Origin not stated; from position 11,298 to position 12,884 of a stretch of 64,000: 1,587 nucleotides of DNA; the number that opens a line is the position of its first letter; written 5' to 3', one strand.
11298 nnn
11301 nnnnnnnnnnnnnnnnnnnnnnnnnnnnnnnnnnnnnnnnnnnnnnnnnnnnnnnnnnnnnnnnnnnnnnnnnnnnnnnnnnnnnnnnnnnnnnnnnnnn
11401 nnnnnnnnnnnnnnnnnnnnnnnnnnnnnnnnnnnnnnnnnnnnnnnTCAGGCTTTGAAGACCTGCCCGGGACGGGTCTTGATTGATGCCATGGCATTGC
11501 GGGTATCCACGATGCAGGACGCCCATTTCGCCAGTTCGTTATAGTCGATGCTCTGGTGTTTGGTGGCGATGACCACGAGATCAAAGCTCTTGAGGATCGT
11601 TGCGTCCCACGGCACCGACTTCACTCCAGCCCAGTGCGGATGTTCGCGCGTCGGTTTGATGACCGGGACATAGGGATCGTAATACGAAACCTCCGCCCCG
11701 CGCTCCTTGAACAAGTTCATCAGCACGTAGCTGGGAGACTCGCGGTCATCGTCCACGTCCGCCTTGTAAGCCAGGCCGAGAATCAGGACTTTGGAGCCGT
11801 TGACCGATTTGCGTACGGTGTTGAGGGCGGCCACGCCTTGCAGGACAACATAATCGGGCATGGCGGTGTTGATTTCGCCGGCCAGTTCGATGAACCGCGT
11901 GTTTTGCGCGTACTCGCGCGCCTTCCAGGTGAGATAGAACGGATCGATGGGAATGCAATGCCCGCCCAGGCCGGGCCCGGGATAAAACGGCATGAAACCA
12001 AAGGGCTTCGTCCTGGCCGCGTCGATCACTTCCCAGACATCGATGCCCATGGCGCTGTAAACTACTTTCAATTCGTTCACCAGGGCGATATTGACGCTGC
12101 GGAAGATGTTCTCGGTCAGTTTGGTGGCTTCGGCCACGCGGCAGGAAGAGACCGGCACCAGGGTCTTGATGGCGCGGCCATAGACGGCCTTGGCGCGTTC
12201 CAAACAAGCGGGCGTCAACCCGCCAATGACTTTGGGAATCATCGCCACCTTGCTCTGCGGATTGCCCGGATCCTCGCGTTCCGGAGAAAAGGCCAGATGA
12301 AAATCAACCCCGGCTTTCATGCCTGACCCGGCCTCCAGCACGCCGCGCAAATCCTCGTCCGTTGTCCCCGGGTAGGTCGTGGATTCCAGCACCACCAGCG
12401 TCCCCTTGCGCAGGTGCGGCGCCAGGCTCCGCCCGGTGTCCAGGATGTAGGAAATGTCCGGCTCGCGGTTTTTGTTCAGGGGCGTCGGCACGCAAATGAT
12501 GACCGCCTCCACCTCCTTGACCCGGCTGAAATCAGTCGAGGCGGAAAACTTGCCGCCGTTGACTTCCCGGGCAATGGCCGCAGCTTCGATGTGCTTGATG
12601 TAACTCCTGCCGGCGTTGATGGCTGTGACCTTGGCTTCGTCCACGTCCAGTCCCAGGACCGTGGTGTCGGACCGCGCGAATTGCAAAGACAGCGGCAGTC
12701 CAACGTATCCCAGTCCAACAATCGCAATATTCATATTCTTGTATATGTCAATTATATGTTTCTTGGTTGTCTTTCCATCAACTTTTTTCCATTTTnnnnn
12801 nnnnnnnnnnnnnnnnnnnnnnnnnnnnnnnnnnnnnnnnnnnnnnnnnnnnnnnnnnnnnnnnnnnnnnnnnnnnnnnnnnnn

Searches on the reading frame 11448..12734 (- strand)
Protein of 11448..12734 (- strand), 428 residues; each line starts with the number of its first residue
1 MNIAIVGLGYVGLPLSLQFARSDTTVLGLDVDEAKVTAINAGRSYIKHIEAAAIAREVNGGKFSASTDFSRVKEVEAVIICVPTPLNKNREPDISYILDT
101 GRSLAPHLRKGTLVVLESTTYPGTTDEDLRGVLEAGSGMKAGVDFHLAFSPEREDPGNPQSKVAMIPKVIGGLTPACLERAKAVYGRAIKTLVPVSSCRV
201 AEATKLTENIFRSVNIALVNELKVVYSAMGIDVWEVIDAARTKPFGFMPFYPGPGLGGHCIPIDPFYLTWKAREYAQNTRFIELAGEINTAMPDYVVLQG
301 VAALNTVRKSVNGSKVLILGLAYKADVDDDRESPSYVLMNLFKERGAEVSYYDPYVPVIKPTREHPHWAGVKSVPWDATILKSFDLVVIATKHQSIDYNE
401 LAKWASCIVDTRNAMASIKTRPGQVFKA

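Call 46: find_encoding_contigs(protein=window:11448-12734:-, flank=2000, max_places=10)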
Protein window:11448-12734:- (428 aa): 3 contigs read that carry it; 1 place shown.
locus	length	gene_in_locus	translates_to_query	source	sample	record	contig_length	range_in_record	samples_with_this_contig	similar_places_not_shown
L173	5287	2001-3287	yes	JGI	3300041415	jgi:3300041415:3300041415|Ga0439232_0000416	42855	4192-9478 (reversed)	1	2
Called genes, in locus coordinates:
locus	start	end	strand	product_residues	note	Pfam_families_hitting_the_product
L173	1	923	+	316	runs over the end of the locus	PF01370:Epimerase, PF04321:RmlD_sub_bind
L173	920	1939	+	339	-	PF01073:3Beta_HSD, PF01370:Epimerase, PF02719:Polysacc_synt_2, PF04321:RmlD_sub_bind, PF16363:GDP_Man_Dehyd, PF07993:NAD_binding_4 (weak)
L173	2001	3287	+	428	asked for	PF03446:NAD_binding_2 (weak), PF03721:UDPG_MGDP_dh_N, PF00984:UDPG_MGDP_dh, PF03720:UDPG_MGDP_dh_C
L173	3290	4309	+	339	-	PF09721:Exosortase_EpsH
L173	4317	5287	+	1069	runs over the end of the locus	PF00515:TPR_1 (faint), PF07719:TPR_2 (faint), PF09976:TPR_21 (faint), PF13174:TPR_6 (faint), PF13432:TPR_16, PF14559:TPR_19, PF25063:ARM_TT21_C (weak), PF14559:TPR_19, +20 more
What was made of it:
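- Tried and rejected: The only place shown (JGI 3300041415) has the same 61-nt gap, and the ENA copy was hidden as a 'similar place' (call 46).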
